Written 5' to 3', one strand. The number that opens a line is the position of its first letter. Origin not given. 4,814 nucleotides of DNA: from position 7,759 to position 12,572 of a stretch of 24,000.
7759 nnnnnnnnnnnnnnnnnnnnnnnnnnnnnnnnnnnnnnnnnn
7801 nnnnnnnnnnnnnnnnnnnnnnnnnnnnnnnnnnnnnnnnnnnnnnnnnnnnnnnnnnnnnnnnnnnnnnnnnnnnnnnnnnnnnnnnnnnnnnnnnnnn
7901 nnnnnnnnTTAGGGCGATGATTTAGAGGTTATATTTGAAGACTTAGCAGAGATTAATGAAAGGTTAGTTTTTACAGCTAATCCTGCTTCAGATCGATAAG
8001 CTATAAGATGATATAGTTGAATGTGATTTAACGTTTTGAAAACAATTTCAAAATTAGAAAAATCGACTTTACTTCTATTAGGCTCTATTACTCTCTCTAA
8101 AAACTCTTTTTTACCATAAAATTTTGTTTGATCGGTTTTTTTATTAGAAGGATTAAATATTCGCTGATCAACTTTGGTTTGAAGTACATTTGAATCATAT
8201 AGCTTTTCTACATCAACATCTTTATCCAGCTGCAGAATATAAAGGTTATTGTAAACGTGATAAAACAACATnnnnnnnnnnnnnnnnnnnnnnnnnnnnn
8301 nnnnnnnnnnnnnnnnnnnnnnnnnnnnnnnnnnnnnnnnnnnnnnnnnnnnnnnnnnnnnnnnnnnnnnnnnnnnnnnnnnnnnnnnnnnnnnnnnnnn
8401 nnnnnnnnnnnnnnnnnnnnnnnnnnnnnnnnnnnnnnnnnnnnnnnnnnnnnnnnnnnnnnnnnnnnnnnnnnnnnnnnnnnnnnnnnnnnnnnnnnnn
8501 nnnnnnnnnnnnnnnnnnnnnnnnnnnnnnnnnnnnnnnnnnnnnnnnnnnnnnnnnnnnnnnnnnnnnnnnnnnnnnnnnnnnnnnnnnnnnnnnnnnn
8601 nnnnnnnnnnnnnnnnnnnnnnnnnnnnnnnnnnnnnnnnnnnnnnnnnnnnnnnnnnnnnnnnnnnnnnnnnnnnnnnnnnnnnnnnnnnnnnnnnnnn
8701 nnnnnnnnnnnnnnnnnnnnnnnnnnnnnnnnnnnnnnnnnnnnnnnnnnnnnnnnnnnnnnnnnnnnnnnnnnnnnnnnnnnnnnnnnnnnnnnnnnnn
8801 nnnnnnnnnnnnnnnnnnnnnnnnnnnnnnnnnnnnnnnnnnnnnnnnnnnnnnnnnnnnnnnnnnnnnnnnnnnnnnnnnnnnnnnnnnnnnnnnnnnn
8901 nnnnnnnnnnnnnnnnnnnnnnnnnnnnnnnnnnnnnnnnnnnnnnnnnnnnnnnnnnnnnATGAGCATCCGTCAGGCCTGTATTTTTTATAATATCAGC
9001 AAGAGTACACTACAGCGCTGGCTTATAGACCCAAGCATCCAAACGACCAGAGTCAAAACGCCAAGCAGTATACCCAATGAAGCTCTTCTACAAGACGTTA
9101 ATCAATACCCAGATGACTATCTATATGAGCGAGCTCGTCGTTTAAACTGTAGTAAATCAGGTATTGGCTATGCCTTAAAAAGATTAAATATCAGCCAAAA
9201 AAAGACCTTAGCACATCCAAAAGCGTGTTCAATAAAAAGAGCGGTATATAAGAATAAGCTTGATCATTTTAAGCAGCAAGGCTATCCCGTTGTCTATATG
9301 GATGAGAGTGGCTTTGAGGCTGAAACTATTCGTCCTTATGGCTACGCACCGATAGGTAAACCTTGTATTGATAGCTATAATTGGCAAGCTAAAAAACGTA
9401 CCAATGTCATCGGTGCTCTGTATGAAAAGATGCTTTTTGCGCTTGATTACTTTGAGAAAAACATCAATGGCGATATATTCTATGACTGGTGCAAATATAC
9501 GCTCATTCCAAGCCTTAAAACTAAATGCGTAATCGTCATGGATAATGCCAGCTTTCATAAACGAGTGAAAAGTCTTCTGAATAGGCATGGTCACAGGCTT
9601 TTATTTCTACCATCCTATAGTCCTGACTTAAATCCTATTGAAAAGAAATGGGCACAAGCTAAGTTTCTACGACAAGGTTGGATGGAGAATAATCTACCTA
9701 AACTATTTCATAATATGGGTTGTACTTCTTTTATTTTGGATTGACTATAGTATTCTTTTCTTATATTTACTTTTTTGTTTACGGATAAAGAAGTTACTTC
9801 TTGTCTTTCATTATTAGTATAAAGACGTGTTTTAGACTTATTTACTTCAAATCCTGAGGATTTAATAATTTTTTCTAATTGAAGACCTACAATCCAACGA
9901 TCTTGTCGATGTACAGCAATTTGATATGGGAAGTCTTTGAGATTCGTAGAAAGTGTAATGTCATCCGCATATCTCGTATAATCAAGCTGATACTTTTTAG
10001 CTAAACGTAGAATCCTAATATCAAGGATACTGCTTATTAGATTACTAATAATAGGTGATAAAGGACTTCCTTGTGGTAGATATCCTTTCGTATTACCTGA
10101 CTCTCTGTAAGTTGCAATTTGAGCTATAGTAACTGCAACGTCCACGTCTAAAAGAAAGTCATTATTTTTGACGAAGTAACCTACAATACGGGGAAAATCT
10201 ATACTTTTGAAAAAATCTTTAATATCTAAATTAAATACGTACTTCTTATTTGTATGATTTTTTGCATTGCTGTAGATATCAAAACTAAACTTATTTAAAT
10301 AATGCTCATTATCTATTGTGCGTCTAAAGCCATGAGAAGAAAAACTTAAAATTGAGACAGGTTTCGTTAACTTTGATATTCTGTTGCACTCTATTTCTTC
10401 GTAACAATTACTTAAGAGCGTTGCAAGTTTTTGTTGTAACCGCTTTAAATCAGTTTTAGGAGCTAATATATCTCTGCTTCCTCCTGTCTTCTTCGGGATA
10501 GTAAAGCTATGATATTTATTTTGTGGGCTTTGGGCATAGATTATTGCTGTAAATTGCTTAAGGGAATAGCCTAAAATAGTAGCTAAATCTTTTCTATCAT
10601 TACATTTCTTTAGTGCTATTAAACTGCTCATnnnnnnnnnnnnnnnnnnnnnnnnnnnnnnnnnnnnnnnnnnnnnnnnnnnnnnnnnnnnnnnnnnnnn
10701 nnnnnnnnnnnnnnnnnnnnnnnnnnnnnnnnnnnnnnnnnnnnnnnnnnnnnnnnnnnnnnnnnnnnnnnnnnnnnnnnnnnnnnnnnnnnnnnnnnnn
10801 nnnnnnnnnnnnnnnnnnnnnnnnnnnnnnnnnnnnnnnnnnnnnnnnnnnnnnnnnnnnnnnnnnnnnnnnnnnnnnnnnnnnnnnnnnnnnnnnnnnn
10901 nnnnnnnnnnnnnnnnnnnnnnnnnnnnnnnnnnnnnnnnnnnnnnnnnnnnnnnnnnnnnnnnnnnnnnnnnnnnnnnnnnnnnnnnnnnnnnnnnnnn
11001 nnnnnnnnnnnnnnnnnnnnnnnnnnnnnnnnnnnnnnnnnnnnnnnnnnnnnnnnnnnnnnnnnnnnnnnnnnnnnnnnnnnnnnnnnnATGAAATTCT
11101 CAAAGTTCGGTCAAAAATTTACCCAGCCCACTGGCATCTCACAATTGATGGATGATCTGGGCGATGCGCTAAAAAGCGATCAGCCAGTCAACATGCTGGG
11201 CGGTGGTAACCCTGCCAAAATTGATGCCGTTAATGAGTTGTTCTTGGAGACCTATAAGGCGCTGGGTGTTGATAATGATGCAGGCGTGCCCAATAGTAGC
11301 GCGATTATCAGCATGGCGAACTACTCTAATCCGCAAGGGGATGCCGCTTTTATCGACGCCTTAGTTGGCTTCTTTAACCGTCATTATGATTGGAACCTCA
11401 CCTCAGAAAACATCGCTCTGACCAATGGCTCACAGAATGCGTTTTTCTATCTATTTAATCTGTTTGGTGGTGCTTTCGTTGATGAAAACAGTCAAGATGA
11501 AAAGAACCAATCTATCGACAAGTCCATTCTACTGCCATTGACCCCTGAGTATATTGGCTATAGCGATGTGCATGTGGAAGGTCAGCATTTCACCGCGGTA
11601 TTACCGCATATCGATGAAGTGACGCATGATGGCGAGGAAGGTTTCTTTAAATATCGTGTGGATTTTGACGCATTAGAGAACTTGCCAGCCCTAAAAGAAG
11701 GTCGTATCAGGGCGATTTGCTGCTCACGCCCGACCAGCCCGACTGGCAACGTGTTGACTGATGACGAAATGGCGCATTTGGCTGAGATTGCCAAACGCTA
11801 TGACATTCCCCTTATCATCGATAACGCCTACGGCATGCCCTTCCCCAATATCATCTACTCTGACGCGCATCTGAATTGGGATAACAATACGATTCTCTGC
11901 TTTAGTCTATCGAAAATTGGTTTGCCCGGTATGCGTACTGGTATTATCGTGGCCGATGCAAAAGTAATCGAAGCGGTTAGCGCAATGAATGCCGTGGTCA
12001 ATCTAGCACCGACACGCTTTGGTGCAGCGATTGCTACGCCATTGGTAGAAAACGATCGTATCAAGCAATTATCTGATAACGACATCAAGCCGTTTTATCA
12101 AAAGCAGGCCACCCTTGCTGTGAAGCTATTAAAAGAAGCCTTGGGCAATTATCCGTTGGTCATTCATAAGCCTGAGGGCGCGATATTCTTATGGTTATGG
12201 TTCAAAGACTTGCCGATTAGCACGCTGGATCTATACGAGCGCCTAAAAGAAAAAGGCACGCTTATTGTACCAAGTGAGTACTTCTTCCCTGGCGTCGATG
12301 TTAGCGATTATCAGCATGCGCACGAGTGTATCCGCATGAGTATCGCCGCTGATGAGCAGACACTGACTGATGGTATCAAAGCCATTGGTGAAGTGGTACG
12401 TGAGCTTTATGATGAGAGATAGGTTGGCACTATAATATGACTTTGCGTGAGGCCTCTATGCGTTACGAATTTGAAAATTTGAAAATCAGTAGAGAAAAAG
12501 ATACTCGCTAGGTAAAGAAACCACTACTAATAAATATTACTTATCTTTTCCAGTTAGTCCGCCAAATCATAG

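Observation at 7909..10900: AT-rich islet encoding a retron with RT-Toprim architecture plus an unknown small gene, inactivated by an IS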

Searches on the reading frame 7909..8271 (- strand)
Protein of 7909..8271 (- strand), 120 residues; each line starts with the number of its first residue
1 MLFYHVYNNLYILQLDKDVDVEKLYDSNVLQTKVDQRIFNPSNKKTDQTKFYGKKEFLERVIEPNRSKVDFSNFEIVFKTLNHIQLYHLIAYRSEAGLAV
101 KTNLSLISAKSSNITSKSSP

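Call 6: search_protein_families(library=padloc, proteins=[window:7912-8271:-], max_evalue=0.01)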
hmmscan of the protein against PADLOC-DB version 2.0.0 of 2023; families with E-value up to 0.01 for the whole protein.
seq(120 aa): 4 families
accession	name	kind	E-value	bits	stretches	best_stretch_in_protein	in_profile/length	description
PDLC02966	RT-Toprim_I-C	-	1.4e-19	68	1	3-86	463-549/568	single gene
PDLC02963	RT-Toprim_I-C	-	4.3e-19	66.5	1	3-85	460-545/552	single gene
PDLC02964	RT-Toprim_I-C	-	6.2e-11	39.7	1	3-85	465-549/554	single gene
PDLC02967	RT-Toprim_I-C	-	3e-10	37.5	1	3-85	463-545/549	single gene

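Call 7: search_protein_families(library=pfam, proteins=[window:7912-8271:-], max_evalue=0.01)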
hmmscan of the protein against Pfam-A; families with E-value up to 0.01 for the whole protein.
seq(120 aa): 0 families

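Call 51: search_protein_families(library=ncbifam, proteins=[window:7912-8271:-], max_evalue=0.001)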
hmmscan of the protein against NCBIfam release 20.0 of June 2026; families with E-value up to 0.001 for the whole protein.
seq(120 aa): 1 family
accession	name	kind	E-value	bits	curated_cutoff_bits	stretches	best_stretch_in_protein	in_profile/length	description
NF038237.1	retron_Ec67_fus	exception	4e-15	55.3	450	1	3-84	481-568/572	retron Ec67 family RNA-directed DNA polymerase/endonuclease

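Call 56: find_encoding_contigs(protein=window:7909-8271:-, flank=1000, max_places=3)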
Protein window:7909-8271:- (120 aa): no gene with exactly this product is on record in the collection.

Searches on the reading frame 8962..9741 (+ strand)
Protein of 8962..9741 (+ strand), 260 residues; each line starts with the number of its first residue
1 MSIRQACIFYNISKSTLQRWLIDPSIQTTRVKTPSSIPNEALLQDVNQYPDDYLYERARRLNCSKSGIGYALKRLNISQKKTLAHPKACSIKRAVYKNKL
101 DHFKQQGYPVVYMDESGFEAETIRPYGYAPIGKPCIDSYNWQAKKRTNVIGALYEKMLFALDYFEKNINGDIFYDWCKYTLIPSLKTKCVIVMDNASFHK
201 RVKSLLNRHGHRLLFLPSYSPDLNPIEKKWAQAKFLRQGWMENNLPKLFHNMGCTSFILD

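Call 6: search_protein_families(library=padloc, proteins=[window:8962-9741:+], max_evalue=0.01)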
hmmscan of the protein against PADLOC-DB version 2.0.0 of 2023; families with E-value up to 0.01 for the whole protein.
seq(260 aa): 0 families

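Call 7: search_protein_families(library=pfam, proteins=[window:8962-9741:+], max_evalue=0.01)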
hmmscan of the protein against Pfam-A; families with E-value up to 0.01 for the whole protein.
seq(260 aa): 3 families
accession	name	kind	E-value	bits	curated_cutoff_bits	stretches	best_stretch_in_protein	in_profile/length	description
PF13358.12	DDE_3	-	1e-29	103.7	28.6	1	109-234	1-130/146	DDE superfamily endonuclease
PF01710.22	HTH_Tnp_IS630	-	4.9e-13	49.6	21.3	1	2-87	20-106/119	Transposase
PF05225.22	HTH_psq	-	0.0001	22.4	20.4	1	1-19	17-35/45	helix-turn-helix, Psq domain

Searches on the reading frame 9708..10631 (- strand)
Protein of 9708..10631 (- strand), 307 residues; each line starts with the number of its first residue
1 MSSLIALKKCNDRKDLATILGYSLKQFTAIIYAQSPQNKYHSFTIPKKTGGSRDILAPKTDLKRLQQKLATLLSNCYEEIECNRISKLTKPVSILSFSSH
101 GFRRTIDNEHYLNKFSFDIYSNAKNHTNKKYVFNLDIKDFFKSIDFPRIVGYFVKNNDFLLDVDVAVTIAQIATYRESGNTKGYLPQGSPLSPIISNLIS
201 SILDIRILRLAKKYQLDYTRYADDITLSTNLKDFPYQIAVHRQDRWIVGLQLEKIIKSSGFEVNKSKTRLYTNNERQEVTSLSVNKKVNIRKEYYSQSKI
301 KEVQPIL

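Call 55: find_encoding_contigs(protein=window:9708-10631:-, flank=1000, max_places=3)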
Protein window:9708-10631:- (307 aa): no gene with exactly this product is on record in the collection.

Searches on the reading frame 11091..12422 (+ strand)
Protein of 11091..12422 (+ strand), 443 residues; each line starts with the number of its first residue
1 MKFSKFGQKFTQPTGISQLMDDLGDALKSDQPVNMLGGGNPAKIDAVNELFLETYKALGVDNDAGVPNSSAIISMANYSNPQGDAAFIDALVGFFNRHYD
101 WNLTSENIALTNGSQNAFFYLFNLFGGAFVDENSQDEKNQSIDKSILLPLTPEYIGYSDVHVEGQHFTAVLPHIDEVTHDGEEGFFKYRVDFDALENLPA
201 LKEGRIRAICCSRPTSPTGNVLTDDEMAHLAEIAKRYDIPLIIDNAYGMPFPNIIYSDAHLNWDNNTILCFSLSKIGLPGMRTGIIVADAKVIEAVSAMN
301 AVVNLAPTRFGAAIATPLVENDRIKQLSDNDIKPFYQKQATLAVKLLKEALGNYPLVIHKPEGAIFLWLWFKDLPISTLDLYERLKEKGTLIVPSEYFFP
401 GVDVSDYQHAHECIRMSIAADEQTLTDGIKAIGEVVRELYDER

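Call 35: find_encoding_contigs(protein=window:11091-12422:+, flank=3000, max_places=4)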
Protein window:11091-12422:+ (443 aa): no gene with exactly this product is on record in the collection.
